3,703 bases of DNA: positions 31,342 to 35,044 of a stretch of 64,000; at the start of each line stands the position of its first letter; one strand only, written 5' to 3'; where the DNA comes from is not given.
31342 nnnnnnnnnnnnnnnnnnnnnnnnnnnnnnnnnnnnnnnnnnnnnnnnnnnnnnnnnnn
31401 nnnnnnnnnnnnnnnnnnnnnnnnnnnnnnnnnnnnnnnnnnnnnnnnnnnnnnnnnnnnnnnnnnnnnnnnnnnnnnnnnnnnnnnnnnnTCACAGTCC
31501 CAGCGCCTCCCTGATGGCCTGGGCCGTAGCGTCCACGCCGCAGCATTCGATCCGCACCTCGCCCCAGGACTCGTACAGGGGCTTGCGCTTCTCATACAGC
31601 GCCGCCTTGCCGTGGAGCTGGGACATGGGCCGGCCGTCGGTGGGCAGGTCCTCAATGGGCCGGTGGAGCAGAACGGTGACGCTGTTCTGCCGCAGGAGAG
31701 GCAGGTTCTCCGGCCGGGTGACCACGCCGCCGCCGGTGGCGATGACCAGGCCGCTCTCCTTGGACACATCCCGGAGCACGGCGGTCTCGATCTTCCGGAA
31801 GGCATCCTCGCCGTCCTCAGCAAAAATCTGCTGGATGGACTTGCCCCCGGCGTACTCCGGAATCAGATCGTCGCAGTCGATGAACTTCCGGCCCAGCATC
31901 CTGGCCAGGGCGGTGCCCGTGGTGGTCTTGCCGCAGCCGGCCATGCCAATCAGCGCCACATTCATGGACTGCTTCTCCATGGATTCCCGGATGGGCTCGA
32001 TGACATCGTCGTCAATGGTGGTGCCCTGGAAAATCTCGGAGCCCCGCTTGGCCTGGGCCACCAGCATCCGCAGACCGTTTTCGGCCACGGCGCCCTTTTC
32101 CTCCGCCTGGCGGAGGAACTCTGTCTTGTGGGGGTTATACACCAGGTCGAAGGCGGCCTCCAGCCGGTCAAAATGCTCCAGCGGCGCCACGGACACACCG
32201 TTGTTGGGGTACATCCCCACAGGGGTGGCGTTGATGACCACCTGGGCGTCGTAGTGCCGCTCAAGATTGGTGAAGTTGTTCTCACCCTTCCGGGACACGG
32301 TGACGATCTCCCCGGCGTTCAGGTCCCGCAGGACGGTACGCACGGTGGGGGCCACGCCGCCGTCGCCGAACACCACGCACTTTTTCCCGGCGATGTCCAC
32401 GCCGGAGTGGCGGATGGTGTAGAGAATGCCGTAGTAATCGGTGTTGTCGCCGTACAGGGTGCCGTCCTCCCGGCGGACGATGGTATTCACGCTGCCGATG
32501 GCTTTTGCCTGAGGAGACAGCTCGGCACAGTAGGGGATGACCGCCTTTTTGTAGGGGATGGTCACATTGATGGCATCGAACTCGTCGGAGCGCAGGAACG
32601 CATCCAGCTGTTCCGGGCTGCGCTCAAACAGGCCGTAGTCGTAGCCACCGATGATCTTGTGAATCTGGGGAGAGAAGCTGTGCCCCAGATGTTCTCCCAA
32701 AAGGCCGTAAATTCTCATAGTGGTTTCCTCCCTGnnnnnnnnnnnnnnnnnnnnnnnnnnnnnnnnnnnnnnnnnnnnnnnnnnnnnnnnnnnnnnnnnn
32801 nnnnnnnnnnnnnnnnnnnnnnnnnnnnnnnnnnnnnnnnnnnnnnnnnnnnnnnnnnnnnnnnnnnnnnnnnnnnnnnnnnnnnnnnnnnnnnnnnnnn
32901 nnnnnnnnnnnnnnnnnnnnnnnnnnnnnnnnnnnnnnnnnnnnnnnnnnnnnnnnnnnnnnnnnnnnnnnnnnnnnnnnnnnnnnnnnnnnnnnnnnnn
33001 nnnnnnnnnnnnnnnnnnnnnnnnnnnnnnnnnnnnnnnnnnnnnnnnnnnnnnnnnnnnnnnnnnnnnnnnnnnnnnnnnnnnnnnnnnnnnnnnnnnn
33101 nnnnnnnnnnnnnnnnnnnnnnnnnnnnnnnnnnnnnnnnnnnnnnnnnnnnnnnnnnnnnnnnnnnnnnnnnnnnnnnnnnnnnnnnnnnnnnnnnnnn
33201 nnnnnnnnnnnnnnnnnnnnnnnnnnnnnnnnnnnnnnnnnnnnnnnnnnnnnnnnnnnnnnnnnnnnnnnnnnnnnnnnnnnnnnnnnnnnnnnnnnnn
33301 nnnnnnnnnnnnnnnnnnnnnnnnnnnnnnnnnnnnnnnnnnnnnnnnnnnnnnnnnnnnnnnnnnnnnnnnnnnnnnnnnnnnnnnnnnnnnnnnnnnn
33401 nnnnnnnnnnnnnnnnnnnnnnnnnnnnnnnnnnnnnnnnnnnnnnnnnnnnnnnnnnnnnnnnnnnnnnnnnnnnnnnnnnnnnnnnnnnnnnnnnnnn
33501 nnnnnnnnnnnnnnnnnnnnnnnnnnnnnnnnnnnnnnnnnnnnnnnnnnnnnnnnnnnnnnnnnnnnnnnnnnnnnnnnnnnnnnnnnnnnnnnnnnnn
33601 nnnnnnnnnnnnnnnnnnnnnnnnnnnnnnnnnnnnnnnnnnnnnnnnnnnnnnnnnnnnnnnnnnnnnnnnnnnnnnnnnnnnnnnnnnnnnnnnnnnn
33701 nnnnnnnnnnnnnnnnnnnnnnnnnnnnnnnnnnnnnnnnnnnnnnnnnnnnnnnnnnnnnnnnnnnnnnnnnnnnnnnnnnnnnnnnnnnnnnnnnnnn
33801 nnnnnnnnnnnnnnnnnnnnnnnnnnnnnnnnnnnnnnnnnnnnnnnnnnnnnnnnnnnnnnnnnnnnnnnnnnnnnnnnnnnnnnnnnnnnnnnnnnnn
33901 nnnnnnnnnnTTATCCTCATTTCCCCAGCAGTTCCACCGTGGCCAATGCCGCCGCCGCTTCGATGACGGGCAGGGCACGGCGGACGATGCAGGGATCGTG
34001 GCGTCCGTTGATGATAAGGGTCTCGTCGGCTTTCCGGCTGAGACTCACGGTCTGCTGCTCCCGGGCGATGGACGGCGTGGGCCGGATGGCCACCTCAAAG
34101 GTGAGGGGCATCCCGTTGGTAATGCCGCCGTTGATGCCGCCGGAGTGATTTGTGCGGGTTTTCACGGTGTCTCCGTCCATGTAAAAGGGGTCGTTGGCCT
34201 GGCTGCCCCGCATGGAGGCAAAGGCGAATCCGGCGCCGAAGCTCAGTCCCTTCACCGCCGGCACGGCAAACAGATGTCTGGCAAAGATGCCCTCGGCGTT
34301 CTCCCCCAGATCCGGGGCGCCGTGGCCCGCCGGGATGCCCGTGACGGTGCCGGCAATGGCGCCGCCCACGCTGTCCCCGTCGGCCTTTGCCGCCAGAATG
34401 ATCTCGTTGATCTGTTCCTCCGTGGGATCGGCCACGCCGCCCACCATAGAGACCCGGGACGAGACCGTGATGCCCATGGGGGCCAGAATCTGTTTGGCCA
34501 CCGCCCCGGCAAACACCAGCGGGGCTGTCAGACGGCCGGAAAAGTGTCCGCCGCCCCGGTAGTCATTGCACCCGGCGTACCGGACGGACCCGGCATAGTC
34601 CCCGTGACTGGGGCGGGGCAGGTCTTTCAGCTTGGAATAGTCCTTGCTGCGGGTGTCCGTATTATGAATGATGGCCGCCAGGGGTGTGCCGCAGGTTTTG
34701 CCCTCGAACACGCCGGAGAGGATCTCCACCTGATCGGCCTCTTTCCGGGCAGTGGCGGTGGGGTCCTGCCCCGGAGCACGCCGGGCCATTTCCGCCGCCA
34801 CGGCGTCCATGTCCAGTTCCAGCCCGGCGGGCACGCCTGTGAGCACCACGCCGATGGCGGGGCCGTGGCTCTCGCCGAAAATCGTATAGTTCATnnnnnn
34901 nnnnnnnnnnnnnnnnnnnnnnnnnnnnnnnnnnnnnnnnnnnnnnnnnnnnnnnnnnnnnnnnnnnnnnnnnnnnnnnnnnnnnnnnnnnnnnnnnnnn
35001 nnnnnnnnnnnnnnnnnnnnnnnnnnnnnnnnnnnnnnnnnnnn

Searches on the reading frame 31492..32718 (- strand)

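Call 33: search_protein_families(library=ncbifam, proteins=[window:31492-32718:-], max_evalue=1e-10)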
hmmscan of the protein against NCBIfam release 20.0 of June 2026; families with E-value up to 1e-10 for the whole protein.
window:31492-32718:- (408 aa): 29 families (the best 25 are shown)
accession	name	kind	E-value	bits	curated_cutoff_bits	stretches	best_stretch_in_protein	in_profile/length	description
NF001319.0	PRK00258.3-3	equivalog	2.3e-46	158.1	252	1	2-243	7-269/279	shikimate dehydrogenase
NF001322.0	PRK00258.3-6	equivalog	6.1e-46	157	285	1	2-241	6-260/272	shikimate dehydrogenase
NF001314.0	PRK00258.2-2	equivalog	1.4e-41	142.4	248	2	3-147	9-161/290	shikimate dehydrogenase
TIGR00507.1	aroE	equivalog_domain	2.9e-41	141.4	200.2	1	3-245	2-263/270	shikimate dehydrogenase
NF001311.0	PRK00258.1-3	equivalog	6.3e-35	120.7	235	1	5-234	9-259/279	shikimate dehydrogenase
NF009200.0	PRK12548.1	subfamily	2.2e-34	119.1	432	2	2-141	10-155/289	shikimate dehydrogenase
NF009201.0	PRK12549.1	subfamily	4.1e-34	118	235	2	5-138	11-156/286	shikimate dehydrogenase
NF001312.0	PRK00258.1-4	equivalog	5.5e-33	114.4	295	1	5-242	13-277/285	shikimate dehydrogenase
NF001310.0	PRK00258.1-2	equivalog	9.5e-33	113.5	221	1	2-248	3-277/279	shikimate dehydrogenase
NF001313.0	PRK00258.2-1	equivalog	1.8e-31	109.8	431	2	3-154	11-168/290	shikimate dehydrogenase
NF001316.0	PRK00258.2-5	equivalog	4e-29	101.7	247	1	1-247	1-260/263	shikimate dehydrogenase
NF001315.0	PRK00258.2-4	equivalog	8.2e-29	100.7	413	1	43-128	57-139/284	shikimate dehydrogenase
NF010553.0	PRK13947.1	equivalog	1.2e-28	100.4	204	1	253-352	3-101/173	shikimate kinase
NF009202.0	PRK12550.1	equivalog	1.5e-25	90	306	1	46-241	59-264/272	shikimate 5-dehydrogenase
NF010552.0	PRK13946.1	equivalog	6e-24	84.7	186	1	247-357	19-128/198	shikimate kinase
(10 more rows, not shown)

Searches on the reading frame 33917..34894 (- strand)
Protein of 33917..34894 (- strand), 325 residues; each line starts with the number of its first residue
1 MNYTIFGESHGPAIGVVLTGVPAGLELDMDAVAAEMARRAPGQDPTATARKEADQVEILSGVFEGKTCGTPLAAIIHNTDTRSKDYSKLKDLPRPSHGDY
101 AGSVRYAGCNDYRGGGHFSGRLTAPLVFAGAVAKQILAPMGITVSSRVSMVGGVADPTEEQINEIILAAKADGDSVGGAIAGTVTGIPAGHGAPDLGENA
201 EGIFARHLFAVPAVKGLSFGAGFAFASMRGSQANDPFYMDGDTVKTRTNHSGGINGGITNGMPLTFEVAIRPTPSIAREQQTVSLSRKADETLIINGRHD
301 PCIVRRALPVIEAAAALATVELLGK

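Call 33: search_protein_families(library=ncbifam, proteins=[window:33917-34894:-], max_evalue=1e-10)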
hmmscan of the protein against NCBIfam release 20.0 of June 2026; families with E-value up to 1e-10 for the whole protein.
window:33917-34894:- (325 aa): 3 families
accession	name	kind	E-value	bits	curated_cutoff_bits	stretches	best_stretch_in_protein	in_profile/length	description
NF003793.1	PRK05382.1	equivalog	4.1e-110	367.8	321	2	3-159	2-157/344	chorismate synthase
TIGR00033.1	aroC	equivalog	1.6e-104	349.7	212.2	2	1-156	1-156/351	chorismate synthase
NF009113.0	PRK12463.1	equivalog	4.7e-42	144.3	799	2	1-155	1-170/390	chorismate synthase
